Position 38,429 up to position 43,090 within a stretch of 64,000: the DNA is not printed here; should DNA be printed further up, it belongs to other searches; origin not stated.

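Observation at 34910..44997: Conserved clpC-radA-disA-yacL-ispDF neighbourhood rewired into a new operon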

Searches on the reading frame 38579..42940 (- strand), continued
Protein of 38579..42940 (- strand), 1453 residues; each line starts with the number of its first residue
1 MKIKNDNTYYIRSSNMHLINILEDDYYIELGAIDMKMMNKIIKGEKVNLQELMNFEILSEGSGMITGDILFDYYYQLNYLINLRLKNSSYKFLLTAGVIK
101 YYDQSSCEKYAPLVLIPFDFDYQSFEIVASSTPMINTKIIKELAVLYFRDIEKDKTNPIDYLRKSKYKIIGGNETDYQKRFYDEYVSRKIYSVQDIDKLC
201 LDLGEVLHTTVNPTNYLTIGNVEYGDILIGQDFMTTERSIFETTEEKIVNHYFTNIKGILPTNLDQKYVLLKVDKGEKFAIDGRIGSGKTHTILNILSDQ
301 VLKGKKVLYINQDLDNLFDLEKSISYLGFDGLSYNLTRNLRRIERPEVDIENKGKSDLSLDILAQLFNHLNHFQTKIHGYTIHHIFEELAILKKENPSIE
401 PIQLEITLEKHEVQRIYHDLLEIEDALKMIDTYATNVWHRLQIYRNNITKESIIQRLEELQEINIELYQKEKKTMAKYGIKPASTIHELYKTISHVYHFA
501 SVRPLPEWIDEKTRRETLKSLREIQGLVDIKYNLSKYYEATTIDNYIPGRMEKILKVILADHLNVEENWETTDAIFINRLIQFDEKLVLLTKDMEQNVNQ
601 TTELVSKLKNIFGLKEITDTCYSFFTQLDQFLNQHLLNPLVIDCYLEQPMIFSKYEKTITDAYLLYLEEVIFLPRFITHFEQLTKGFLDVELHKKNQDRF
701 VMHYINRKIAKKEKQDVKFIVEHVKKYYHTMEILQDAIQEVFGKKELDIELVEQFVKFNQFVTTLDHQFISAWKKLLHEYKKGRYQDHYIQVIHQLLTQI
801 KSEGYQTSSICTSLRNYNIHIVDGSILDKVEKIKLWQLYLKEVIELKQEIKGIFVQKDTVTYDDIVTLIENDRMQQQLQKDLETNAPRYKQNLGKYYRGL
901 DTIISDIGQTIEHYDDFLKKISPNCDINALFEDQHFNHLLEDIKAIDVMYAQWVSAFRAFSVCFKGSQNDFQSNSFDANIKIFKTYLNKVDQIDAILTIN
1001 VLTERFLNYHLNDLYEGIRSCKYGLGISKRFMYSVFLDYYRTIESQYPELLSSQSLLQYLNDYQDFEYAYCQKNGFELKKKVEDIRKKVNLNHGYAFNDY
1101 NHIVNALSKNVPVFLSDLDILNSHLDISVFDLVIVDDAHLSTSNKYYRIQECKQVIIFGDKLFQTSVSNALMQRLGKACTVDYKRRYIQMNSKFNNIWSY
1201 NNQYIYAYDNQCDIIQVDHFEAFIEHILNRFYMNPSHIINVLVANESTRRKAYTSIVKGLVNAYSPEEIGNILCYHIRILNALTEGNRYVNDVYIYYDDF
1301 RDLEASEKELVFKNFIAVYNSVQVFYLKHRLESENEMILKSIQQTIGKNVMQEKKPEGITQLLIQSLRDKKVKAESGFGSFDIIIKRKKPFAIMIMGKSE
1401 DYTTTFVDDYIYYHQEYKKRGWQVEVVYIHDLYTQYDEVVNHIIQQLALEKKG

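Call 22: search_protein_families(library=pfam, alignment_id=A1, max_evalue=1)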
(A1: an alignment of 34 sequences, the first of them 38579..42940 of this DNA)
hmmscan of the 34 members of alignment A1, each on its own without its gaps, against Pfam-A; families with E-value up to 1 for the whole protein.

A. member 1, window:38579-42940:- (1453 aa): 9 families
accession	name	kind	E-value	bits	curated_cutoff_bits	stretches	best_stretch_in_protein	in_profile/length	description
PF13086.12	AAA_11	-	0.0096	16.1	27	1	266-465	6-176/257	AAA domain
PF00005.33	ABC_tran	-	0.013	16.6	25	1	270-330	5-67/137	ABC transporter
PF00270.35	DEAD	-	0.013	15.7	26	0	265-310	3-51/167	DEAD/DEAH box helicase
PF05023.20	Phytochelatin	-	0.03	14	24.9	1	774-897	19-134/210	Phytochelatin synthase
PF25199.1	nSTAND_NTPase5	-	0.033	14.5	34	1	275-319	40-85/145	Novel STAND NTPase 5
PF21083.2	ZapC_N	-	0.035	14.7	27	1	696-736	25-65/88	Cell-division protein ZapC, N-terminal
PF01656.29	CbiA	-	0.13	12.7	25.4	0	286-366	9-54/125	CobQ/CobB/MinD/ParA nucleotide binding domain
PF16899.10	Cyclin_C_2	-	0.16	12.8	27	0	656-708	37-82/99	Cyclin C-terminal domain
PF13195.11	DUF4011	-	0.18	12.2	22.2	0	94-123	102-133/158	Protein of unknown function (DUF4011)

B. families by the number of members that match (of 34 scanned): 85 families (the first 25 are shown)
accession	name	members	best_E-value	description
PF00270.35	DEAD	34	7.7e-06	DEAD/DEAH box helicase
PF25199.1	nSTAND_NTPase5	29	4e-05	Novel STAND NTPase 5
PF01656.29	CbiA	28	0.00012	CobQ/CobB/MinD/ParA nucleotide binding domain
PF04851.21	ResIII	27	6.9e-08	Type III restriction enzyme, res subunit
PF13086.12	AAA_11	24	2.6e-06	AAA domain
PF13195.11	DUF4011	19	2.6e-06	Protein of unknown function (DUF4011)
PF00005.33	ABC_tran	18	0.0094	ABC transporter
PF13173.12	AAA_14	7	0.0052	AAA domain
PF01695.23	IstB_IS21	5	0.00033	IstB-like ATP binding protein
PF01443.25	Viral_helicase1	5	0.00056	Viral superfamily 1 RNA helicase core domain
PF05707.18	Zot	4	0.00053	Zonular occludens toxin (Zot)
PF00142.24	Fer4_NifH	4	0.0015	4Fe-4S iron sulfur cluster binding proteins, NifH/frxC family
PF07088.17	GvpD_P-loop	4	0.002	GvpD gas vesicle protein, P-loop domain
PF13614.12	AAA_31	4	0.012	AAA domain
PF20720.3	nSTAND3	4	0.028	Novel STAND NTPase 3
PF18741.7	MTES_1575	3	0.097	REase_MTES_1575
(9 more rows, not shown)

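Call 23: search_solved_structures(query=A1, max_evalue=1, show_alignments=2)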
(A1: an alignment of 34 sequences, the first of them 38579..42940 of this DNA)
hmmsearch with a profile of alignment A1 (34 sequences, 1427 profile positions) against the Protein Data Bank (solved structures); distinct sequences matched with E-value up to 1: 8.
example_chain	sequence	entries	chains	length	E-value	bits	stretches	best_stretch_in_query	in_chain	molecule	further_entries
4b3g_A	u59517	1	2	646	0.00025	22.1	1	240-285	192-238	DNA-BINDING PROTEIN SMUBP-2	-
4b3f_X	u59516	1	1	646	0.00026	22.1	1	240-285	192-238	DNA-BINDING PROTEIN SMUBP-2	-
3b6e_A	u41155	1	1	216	0.11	13.4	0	1099-1124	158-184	Interferon-induced helicase C domain-containing protein 1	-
7jh6_A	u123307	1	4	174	0.19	12.6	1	914-997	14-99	Two-domain di-Zn(II) and porphyrin-binding protein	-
6xm1_A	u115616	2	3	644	0.45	11.3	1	686-800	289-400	Vps45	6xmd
6xjl_A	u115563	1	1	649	0.46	11.3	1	686-800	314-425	Vps45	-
9o9x_A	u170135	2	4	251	0.48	11.3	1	243-281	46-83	ABC transporter ATP-binding protein YtrE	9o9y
8qae_A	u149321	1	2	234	0.99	10.2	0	562-742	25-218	sc-apCC-6-SLLA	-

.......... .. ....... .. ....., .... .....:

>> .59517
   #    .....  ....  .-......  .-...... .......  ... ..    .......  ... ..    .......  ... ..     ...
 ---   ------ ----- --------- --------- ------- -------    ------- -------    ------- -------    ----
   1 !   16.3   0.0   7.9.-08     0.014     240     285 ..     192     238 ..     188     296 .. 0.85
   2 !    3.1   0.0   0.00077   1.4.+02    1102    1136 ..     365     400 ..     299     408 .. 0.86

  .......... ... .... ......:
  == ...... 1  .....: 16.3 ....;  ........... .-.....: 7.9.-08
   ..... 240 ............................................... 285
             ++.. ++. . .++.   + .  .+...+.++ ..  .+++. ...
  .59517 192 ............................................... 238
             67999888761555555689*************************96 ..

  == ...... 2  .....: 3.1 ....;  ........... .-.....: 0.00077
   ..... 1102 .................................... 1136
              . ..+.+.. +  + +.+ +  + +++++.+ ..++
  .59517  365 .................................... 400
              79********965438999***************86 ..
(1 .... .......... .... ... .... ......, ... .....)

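Call 24: find_related_loci(query=A1, collection=genome_contigs, flank=10000)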
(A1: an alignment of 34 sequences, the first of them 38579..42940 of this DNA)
Query A1 (1453 aa) in genome_contigs; peptide patterns used: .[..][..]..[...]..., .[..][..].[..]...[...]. (x = any residue, [..] = any of these).
61 stretches matched a pattern; 36 encode a relative of the query (tblastn E <= 1e-3); 36 distinct loci.
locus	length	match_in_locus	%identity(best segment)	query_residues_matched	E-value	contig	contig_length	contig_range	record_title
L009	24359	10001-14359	94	1-1453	0e+0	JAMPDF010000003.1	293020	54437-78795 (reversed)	MAG: Prevotella sp. isolate NALB_7821b_9 Scaffold_#3__SCF_003__292736_bp, whole genome shotgun sequence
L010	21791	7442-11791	92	1-1450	0e+0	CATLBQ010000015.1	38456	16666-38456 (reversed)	MAG TPA_asm: uncultured Bacilli bacterium isolate MGG03213_1680015441 genome assembly, contig: ERR2497921_262, whole gen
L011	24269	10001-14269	50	1-1446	0e+0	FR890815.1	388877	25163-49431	Staphylococcus sp. CAG:324 genomic scaffold, scf15, whole genome shotgun sequence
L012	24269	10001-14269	51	1-1446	0e+0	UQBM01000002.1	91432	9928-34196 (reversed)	uncultured Mollicutes bacterium isolate UMGS116 genome assembly, contig: NODE_32_length_91432_cov_45.759436, whole genom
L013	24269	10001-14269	47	1-1446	0e+0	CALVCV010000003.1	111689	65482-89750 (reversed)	MAG: uncultured Bacilli bacterium isolate BRZ_BF__bin145 genome assembly, contig: BRZ_BF__NODE_221_length_111689_cov_10.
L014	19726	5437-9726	46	1-1444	0e+0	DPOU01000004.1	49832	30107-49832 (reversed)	MAG TPA_asm: Acholeplasmatales bacterium isolate UBA11505 contig_1474, whole genome shotgun sequence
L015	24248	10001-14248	43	1-1448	0e+0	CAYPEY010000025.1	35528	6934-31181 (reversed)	MAG TPA_asm: uncultured Staphylococcaceae bacterium isolate SRP315200_co1_851 genome assembly, contig: NODE_1574_length_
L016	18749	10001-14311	46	1-1447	0e+0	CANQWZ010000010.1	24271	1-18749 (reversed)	MAG: uncultured Bacilli bacterium isolate Lapin-020__bin112 genome assembly, contig: Lapin-020__NODE_2602_length_24271_c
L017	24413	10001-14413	44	1-1446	0e+0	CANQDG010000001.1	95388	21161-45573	MAG: uncultured Bacilli bacterium isolate Lapin-005__bin89 genome assembly, contig: Lapin-005__NODE_222_length_95388_cov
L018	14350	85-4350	36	1-1445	0e+0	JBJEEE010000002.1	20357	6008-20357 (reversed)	MAG: Bacilli bacterium isolate LOHA10_bin.030 NODE_1007_length_20357_cov_8.481627, whole genome shotgun sequence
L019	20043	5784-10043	37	1-1445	0e+0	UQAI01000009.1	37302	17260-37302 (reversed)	uncultured Mollicutes bacterium isolate UMGS75 genome assembly, contig: NODE_204_length_37302_cov_9.294118, whole genome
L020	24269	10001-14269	36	1-1451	0e+0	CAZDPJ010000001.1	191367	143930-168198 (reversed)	MAG TPA_asm: uncultured Staphylococcaceae bacterium isolate SRP313737_co1_111 genome assembly, contig: NODE_55_length_19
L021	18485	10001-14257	36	1-1444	0e+0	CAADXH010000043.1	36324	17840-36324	MAG TPA_asm: Bacilli bacterium, isolate HGM10607, WGS project CAADXH010000000 data, contig: ERS396321_61_k85_63308, whol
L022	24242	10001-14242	34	2-1443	0e+0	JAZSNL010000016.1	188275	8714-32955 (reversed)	MAG: Bacilli bacterium isolate T1900044551_TS20190017.MAGScoT_cleanbin_000012 SGB_234_k141_2387473, whole genome shotgun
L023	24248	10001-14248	32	2-1451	0e+0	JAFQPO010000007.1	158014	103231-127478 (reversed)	MAG: Bacilli bacterium isolate RGIG2034 Goat_Colon-1__c270, whole genome shotgun sequence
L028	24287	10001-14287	30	7-1453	0e+0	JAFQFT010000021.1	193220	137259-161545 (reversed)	MAG: Bacilli bacterium isolate RGIG1779 Goat_Cecum-4__c242953, whole genome shotgun sequence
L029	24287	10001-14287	30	7-1453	0e+0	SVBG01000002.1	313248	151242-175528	MAG: Erysipelotrichaceae bacterium isolate SIG222 NODE_50_length_313248_cov_9.496843, whole genome shotgun sequence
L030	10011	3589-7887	30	2-1453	0e+0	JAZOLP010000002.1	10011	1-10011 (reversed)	MAG: Bacilli bacterium isolate T1900045653_YK20190347.MAGScoT_cleanbin_000005 SGB_8225_k141_432387, whole genome shotgun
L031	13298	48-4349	30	2-1453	0e+0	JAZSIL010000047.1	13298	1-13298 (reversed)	MAG: Bacilli bacterium isolate T1900044572_TS20190038.MAGScoT_cleanbin_000019 SGB_438_k141_804791, whole genome shotgun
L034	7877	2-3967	30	94-1453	0e+0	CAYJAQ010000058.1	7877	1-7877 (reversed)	MAG TPA_asm: uncultured Staphylococcaceae bacterium isolate ERP122455_co1_206 genome assembly, contig: NODE_3097_length_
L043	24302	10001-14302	29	2-1453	0e+0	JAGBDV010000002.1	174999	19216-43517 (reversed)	MAG: Bacilli bacterium isolate RGIG9028 Water_deer_Rectum-4__c2474, whole genome shotgun sequence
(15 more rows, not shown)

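Call 47: search_protein_families(library=padloc, proteins=[window:38579-42940:-], max_evalue=0.01)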
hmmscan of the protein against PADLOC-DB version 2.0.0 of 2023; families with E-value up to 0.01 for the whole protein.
window:38579-42940:- (1453 aa): 2 families
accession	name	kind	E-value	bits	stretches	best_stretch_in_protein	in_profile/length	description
PDLC05009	PDC-S37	-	1.4e-19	67.4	3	703-1081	488-872/1550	-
PDLC04140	mad8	-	0.00012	19.7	1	265-339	16-70/314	mads_8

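Call 57: predict_structure(alignment_id=A3)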
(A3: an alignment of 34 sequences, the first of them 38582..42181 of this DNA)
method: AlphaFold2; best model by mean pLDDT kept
length: 1200 residues; sequences in the alignment: 34
mean_pLDDT: 86.2   pTM: 0.55
mean pLDDT of the five models: 86.2, 84.4, 82.9, 82.7, 82.0
residues with pLDDT >= 90: 453; 70-90: 687; 50-70: 49; < 50: 11
segments of 3 or more residues with pLDDT < 50: 94-96
pLDDT, mean of each block of 10 residues (from residue 1): 87 94 94 90 94 91 82 83 67 49 70 87 92 94 91 92 95 92 87 75 92 90 87 87 84 83 85 84 85 87 87 85 90 91 92 88 83 89 87 87 90 92 85 84 80 87 89 92 89 86 90 85 84 82 91 91 86 85 92 89 82 90 84 85 81 81 83 81 86 91 89 80 89 91 91 91 90 93 95 87 84 88 88 63 76 86 89 91 88 88 88 72 88 83 73 79 93 92 89 91 90 82 84 81 91 79 83 92 91 80 90 92 90 88 80 84 88 91 93 70
secondary structure, 60 per line:
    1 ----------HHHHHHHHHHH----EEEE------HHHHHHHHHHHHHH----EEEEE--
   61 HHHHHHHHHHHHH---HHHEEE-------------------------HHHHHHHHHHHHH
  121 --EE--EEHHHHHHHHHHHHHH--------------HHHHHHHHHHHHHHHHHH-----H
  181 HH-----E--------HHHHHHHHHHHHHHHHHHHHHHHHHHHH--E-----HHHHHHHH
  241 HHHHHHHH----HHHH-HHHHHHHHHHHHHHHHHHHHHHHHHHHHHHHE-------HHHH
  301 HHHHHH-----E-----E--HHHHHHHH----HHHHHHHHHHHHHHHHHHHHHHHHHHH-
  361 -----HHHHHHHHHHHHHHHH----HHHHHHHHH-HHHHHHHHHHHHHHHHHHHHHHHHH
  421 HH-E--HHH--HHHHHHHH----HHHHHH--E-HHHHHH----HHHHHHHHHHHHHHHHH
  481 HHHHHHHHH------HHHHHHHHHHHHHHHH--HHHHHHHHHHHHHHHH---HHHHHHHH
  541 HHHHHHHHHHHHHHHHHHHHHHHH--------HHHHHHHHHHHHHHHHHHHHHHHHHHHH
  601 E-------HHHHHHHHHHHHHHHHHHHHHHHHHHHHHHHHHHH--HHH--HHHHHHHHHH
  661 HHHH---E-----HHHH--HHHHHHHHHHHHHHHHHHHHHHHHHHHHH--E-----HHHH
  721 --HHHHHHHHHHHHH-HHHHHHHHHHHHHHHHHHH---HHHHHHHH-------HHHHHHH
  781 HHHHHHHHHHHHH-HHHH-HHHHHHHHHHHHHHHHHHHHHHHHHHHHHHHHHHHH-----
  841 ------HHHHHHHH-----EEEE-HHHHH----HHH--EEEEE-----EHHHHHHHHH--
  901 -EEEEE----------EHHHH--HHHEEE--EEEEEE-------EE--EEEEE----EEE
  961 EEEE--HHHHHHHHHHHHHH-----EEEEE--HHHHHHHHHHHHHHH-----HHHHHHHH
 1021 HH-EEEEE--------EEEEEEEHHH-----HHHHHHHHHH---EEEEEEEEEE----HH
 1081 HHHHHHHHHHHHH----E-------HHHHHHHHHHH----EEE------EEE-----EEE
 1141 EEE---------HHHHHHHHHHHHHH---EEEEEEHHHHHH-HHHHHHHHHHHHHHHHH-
elements in order (helices of 4 or more, strands of 3 or more residues): H11-21 E26-29 H36-49 E54-58 H61-73 E80-82 H108-120 H129-142 H157-174 H197-224 H233-248 H253-256 H258-288 H297-306 H321-328 H333-359 H366-381 H386-394 H396-422 H432-439 H444-449 H454-459 H464-489 H496-511 H514-529 H533-564 H573-600 H609-643 H651-664 H674-677 H680-708 H717-720 H723-735 H737-755 H759-766 H774-793 H795-798 H800-835 H847-854 E860-863 H865-869 E879-883 H890-898 E902-906 H918-921 E927-929 E932-937 E949-953 E958-964 H967-980 E986-990 H993-1007 H1013-1022 E1024-1028 E1037-1043 H1052-1061 E1065-1074 H1079-1093 H1106-1116 E1121-1123 E1130-1132 E1138-1143 H1153-1166 E1170-1175 H1176-1181 H1183-1199
